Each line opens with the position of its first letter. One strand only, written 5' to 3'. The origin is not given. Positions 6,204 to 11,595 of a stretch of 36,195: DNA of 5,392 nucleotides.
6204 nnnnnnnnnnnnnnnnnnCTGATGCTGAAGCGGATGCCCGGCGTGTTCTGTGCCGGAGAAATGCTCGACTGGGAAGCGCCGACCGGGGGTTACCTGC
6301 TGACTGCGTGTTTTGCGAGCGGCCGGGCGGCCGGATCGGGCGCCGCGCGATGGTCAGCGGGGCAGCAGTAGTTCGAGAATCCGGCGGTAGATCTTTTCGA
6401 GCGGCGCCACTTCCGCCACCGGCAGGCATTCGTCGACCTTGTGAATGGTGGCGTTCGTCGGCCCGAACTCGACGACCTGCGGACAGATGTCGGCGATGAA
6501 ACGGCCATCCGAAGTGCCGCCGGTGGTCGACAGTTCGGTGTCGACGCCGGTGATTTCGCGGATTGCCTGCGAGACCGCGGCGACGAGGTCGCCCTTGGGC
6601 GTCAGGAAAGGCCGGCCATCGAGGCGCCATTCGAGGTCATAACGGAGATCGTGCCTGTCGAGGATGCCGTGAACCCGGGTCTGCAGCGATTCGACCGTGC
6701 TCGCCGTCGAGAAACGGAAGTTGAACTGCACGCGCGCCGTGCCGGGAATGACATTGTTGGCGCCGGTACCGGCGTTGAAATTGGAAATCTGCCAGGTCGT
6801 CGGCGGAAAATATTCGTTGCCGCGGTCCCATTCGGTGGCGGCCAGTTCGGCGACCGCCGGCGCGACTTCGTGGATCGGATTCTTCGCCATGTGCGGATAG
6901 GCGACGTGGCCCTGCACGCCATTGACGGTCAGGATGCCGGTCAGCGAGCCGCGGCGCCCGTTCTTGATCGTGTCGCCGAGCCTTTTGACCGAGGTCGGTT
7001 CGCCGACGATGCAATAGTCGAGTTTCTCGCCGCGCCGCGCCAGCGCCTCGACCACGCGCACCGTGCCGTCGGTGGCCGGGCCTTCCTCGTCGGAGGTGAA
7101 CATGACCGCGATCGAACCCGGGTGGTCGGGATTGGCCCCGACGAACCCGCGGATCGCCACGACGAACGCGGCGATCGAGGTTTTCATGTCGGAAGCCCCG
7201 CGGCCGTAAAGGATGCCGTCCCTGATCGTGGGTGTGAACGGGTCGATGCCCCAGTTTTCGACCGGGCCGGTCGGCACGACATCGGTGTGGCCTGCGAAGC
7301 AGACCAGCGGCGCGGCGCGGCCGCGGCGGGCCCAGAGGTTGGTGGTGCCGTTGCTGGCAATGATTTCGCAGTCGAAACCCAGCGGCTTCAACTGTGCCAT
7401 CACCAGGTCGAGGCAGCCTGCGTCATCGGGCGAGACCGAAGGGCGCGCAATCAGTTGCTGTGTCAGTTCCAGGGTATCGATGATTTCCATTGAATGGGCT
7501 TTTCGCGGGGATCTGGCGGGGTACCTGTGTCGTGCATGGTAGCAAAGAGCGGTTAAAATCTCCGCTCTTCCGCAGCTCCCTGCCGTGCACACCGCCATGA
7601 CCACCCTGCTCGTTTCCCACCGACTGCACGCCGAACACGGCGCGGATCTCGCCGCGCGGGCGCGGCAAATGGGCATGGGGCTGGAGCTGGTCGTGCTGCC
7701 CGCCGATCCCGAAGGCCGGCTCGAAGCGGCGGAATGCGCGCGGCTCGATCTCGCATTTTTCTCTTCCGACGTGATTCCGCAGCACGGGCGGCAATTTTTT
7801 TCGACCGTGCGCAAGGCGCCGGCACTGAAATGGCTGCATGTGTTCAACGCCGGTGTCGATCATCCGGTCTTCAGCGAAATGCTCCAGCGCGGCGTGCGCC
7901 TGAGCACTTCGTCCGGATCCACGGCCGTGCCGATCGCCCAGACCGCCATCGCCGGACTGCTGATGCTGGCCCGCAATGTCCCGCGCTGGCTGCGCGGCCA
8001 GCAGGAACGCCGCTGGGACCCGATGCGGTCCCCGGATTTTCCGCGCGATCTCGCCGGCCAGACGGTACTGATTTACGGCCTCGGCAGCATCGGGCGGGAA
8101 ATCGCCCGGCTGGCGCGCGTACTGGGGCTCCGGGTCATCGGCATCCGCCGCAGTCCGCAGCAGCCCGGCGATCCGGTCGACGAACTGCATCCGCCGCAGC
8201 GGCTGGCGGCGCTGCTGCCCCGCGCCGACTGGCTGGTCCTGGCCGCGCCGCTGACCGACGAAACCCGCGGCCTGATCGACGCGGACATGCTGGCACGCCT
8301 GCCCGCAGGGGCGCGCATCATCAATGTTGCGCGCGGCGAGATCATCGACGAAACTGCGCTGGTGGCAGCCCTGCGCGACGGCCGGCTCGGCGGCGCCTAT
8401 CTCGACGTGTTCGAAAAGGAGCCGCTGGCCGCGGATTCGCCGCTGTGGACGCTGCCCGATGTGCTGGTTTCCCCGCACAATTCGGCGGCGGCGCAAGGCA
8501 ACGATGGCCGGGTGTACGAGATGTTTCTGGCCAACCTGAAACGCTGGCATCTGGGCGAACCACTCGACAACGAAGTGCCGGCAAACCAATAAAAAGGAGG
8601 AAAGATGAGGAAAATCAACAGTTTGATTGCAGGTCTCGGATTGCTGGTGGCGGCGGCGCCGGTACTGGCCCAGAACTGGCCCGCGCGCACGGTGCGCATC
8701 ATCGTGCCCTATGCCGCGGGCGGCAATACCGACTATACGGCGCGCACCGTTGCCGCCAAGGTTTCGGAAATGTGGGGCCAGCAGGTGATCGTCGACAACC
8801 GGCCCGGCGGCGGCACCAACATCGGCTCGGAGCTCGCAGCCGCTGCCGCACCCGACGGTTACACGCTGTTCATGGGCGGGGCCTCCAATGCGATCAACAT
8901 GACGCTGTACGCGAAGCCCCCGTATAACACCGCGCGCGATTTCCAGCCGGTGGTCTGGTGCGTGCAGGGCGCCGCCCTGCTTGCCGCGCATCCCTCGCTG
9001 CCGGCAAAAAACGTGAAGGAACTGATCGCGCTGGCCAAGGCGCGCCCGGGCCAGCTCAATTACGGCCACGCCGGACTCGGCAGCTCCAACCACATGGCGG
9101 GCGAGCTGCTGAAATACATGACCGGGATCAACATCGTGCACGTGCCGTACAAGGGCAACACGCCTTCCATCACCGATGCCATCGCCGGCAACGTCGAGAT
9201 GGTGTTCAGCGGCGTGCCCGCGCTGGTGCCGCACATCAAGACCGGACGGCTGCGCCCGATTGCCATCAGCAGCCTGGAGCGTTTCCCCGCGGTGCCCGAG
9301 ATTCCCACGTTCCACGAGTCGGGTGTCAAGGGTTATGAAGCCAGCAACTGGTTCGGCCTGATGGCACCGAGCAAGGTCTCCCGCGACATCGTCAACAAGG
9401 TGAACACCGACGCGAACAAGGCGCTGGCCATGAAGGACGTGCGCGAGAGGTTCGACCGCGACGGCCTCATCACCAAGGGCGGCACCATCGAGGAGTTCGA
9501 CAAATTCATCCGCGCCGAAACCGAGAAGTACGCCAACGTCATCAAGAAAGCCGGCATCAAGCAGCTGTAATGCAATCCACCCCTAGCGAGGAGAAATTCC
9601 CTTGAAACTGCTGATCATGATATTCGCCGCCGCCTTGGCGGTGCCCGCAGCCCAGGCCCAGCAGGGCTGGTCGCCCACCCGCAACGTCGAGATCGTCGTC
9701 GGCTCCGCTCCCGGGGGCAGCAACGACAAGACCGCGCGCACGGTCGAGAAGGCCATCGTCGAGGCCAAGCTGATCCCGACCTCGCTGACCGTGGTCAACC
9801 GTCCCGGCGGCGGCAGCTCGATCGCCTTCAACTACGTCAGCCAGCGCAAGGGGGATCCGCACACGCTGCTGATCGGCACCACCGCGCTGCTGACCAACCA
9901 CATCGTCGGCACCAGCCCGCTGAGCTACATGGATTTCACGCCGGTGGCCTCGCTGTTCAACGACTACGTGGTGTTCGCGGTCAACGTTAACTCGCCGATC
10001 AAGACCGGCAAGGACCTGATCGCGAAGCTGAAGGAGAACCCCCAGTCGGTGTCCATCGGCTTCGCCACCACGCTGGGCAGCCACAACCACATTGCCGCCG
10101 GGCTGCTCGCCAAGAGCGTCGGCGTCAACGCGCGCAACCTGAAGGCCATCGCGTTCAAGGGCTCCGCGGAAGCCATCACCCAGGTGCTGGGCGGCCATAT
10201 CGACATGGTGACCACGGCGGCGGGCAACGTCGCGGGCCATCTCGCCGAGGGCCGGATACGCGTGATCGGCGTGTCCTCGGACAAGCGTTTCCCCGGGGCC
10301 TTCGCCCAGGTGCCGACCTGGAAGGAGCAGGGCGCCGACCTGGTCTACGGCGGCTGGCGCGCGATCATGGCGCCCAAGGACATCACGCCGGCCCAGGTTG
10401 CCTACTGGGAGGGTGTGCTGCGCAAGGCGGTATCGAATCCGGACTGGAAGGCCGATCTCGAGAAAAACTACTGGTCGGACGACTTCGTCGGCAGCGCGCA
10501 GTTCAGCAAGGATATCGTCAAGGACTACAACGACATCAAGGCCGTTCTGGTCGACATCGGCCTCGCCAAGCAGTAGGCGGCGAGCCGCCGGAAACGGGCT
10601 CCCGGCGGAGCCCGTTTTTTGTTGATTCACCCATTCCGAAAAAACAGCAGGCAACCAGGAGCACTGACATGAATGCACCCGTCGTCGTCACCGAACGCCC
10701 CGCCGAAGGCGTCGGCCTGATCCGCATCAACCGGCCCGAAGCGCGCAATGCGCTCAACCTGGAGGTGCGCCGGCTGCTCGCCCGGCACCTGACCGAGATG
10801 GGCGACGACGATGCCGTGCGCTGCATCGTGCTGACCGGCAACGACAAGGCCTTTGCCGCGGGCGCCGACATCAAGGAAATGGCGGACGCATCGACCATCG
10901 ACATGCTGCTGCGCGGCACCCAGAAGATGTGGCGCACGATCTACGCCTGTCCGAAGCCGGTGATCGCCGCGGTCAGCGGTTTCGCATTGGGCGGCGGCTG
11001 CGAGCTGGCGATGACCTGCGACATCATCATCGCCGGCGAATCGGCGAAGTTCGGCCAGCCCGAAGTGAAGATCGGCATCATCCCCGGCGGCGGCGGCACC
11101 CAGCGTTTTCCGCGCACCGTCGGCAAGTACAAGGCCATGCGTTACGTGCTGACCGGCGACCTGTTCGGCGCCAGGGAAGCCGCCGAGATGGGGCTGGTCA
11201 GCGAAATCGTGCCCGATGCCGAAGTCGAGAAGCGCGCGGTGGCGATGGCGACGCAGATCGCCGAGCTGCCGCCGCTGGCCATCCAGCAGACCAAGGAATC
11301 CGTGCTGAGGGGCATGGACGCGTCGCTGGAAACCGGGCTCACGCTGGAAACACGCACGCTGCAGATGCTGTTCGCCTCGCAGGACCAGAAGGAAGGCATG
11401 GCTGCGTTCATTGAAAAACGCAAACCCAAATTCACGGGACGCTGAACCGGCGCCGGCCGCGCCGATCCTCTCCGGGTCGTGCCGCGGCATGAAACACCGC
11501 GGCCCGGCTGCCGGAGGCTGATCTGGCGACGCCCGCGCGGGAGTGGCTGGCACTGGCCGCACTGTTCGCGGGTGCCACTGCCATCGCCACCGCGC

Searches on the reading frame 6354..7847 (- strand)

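Call 12: search_protein_families(library=pfam, proteins=[window:6354-7847:-])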
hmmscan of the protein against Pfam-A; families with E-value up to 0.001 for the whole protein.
window:6354-7847:- (497 aa): 2 families
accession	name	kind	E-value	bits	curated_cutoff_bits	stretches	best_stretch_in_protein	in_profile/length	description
PF01546.33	Peptidase_M20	-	2.5e-47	161.9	24.6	1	183-492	1-205/206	Peptidase family M20/M25/M40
PF07687.19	M20_dimer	-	3.2e-28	98.2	21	1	296-403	1-106/107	Peptidase dimerisation domain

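Call 44: search_protein_families(library=ncbifam, proteins=[window:6354-7847:-], max_evalue=1e-8)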
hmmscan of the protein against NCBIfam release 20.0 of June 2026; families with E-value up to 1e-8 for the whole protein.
window:6354-7847:- (497 aa): 47 families (the best 25 are shown)
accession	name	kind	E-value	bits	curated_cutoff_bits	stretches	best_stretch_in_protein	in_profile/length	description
NF009557.0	PRK13009.1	equivalog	1.2e-170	567.7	284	1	123-494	3-374/377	succinyl-diaminopimelate desuccinylase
TIGR01246.1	dapE_proteo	equivalog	3.8e-159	529.6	361.8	1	126-492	2-368/370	succinyl-diaminopimelate desuccinylase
TIGR01910.1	DapE-ArgE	subfamily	1.1e-54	186.1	217.6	1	127-480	2-367/373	ArgE/DapE family deacylase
NF006399.0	PRK08651.1-2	equivalog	4.4e-42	144.5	381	1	125-492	6-402/405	succinyl-diaminopimelate desuccinylase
NF006365.0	PRK08588.1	subfamily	3.8e-40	138.4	289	1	132-492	16-378/383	succinyl-diaminopimelate desuccinylase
NF005710.0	PRK07522.1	subfamily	1.2e-39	136.7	412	1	120-492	5-386/391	acetylornithine deacetylase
TIGR01900.1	dapE-gram_pos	equivalog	1.2e-36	126.4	304.2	1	125-491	5-350/351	succinyl-diaminopimelate desuccinylase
NF006400.0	PRK08651.1-3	equivalog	5.1e-36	124.3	374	1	171-493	75-405/410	succinyl-diaminopimelate desuccinylase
TIGR01892.1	AcOrn-deacetyl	equivalog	1.1e-34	120.1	297.7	1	129-490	3-364/365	acetylornithine deacetylase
NF009555.0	PRK13004.1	equivalog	5.5e-33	114.4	321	1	124-396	16-279/399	YgeY family selenium metabolism-linked hydrolase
NF009558.0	PRK13013.1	equivalog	9.2e-32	110.2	428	1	124-331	17-232/429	acetylornithine deacetylase/succinyl-diaminopimelate desuccinylase family protein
NF003474.0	PRK05111.1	equivalog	6.5e-31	107.6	460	1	121-491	4-377/383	acetylornithine deacetylase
NF010589.0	PRK13983.1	equivalog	1e-30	107.1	333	1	181-490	87-405/409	M20 family metallo-hydrolase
NF006326.0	PRK08554.1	equivalog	1.5e-28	99.9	354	1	144-287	36-175/446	peptidase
NF005306.0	PRK06837.1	subfamily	2.3e-26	92.6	376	1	184-480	102-407/427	ArgE/DapE family deacylase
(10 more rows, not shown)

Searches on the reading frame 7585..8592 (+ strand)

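Call 12: search_protein_families(library=pfam, proteins=[window:7585-8592:+])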
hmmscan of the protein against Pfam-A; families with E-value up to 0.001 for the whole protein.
window:7585-8592:+ (335 aa): 1 family
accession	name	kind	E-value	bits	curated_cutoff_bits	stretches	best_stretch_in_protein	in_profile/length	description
PF02826.25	2-Hacid_dh_C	-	6.8e-54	182.4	25.1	1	123-299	2-177/178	D-isomer specific 2-hydroxyacid dehydrogenase, NAD binding domain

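Call 44: search_protein_families(library=ncbifam, proteins=[window:7585-8592:+], max_evalue=1e-8)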
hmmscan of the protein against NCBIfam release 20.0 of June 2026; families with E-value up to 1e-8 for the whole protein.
window:7585-8592:+ (335 aa): 21 families
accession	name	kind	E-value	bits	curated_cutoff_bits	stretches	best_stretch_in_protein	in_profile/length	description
NF041369.1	Dhydh_Halo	equivalog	8e-64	215.8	400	1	81-331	56-304/305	D-2-hydroxyacid dehydrogenase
NF005069.0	PRK06487.1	equivalog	9e-40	136.7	448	1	74-327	63-316/320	2-hydroxyacid dehydrogenase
TIGR01327.1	PGDH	equivalog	1.9e-36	125.9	454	1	77-307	59-286/525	phosphoglycerate dehydrogenase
NF009714.1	PRK13243.1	equivalog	4.4e-34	118.3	455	1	75-325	62-316/332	glyoxylate reductase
NF005387.0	PRK06932.1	equivalog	1.3e-32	113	492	1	74-304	59-292/314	2-hydroxyacid dehydrogenase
NF011938.0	PRK15409.1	equivalog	1.7e-30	106.2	492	1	75-304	61-291/324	glyoxylate/hydroxypyruvate reductase GhrB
NF006263.0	PRK08410.1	equivalog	1.7e-26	93.4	389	1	75-322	58-307/311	D-2-hydroxyacid dehydrogenase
NF008759.0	PRK11790.1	equivalog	1e-25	90.3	404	1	77-302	73-297/410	phosphoglycerate dehydrogenase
NF005750.0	PRK07574.1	equivalog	1.3e-25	90.3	329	1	75-329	109-364/386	NAD-dependent formate dehydrogenase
NF012013.0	PRK15469.1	equivalog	1.9e-25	89.6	403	1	96-306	77-283/312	glyoxylate/hydroxypyruvate reductase GhrA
NF005027.0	PRK06436.1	equivalog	3.4e-25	88.8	261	1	82-326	51-284/303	2-hydroxyacid dehydrogenase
NF000492.1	vanH_gen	exception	1.8e-19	70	540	1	103-279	89-255/312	D-lactate dehydrogenase VanH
NF001309.0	PRK00257.1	equivalog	8.2e-17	61.2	434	1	155-298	113-254/379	4-phosphoerythronate dehydrogenase PdxB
NF000128.1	vanH-Sc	exception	8.5e-16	58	650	1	120-279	125-275/337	D-lactate dehydrogenase VanH-Sc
NF000004.1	vanH-D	exception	1.5e-15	57.2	550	1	80-279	72-261/323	D-lactate dehydrogenase VanH-D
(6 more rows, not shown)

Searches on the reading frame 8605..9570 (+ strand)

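Call 12: search_protein_families(library=pfam, proteins=[window:8605-9570:+])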
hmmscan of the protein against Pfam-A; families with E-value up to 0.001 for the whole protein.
window:8605-9570:+ (321 aa): 1 family
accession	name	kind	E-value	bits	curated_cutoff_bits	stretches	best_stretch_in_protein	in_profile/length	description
PF03401.19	TctC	-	1.2e-65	222.2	27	1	46-317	2-273/274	Tripartite tricarboxylate transporter family receptor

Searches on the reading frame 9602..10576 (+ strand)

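Call 12: search_protein_families(library=pfam, proteins=[window:9602-10576:+])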
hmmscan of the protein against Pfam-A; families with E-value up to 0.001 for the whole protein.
window:9602-10576:+ (324 aa): 1 family
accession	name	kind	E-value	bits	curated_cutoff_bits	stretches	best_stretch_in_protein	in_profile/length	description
PF03401.19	TctC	-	5.5e-29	102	27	1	58-316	13-269/274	Tripartite tricarboxylate transporter family receptor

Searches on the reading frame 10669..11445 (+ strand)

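Call 35: search_protein_families(library=pfam, proteins=[window:10669-11445:+])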
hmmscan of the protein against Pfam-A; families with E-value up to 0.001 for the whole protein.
window:10669-11445:+ (258 aa): 2 families
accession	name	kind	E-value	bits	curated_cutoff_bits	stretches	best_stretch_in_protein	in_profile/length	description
PF00378.25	ECH_1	-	2.4e-82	276.5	27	1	13-257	4-250/251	Enoyl-CoA hydratase/isomerase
PF16113.10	ECH_2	-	5e-40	138.5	27.2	1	15-188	1-179/335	Enoyl-CoA hydratase/isomerase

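Call 44: search_protein_families(library=ncbifam, proteins=[window:10669-11445:+], max_evalue=1e-8)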
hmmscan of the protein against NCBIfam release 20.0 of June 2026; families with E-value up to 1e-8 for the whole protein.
window:10669-11445:+ (258 aa): 72 families (the best 25 are shown)
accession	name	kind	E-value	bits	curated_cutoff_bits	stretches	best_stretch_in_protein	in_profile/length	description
NF006007.0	PRK08138.1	subfamily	4.4e-116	386.8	355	1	3-258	6-261/261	enoyl-CoA hydratase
NF004517.0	PRK05862.1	equivalog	4.4e-91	304.9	396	1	7-257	7-256/257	enoyl-CoA hydratase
NF007239.0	PRK09674.1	equivalog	4.9e-87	291.6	371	1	9-258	8-257/257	2,3-dehydroadipyl-CoA hydratase PaaF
NF051848.1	EnCoAHydtEchA19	equivalog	1.3e-80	270.6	400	1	13-258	8-258/258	enoyl-CoA hydratase EchA19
NF004475.0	PRK05809.1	subfamily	1.6e-75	253.9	394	1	12-257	11-259/260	short-chain-enoyl-CoA hydratase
NF005802.0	PRK07657.1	equivalog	2.1e-66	224.1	363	1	7-257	6-259/260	enoyl-CoA hydratase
NF006100.0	PRK08252.1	subfamily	3.7e-66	223.3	282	1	7-258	6-254/254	crotonase/enoyl-CoA hydratase family protein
NF005803.0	PRK07658.1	equivalog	4.7e-66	222.8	313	1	12-258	9-257/257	enoyl-CoA hydratase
NF004634.0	PRK05980.1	equivalog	1e-64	218.5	375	1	8-257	6-262/263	crotonase/enoyl-CoA hydratase family protein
NF005126.0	PRK06563.1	subfamily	1.2e-61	208.4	261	1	8-258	10-263/263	crotonase/enoyl-CoA hydratase family protein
NF004840.0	PRK06190.1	equivalog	3.2e-61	207.2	253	1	6-238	5-239/260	enoyl-CoA hydratase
NF006699.0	PRK09245.1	subfamily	8.2e-60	202.3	354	1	8-258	7-266/266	crotonase/enoyl-CoA hydratase family protein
NF042430.2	EnCoAhydt_DpgD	equivalog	5.8e-59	199.6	400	1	14-258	6-258/258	enoyl-CoA-hydratase DpgD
NF005864.0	PRK07799.1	equivalog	1.7e-54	184.8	316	1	15-257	18-265/266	crotonase/enoyl-CoA hydratase family protein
NF004781.0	PRK06127.1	subfamily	3.4e-54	184.3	291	1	10-258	16-269/269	enoyl-CoA hydratase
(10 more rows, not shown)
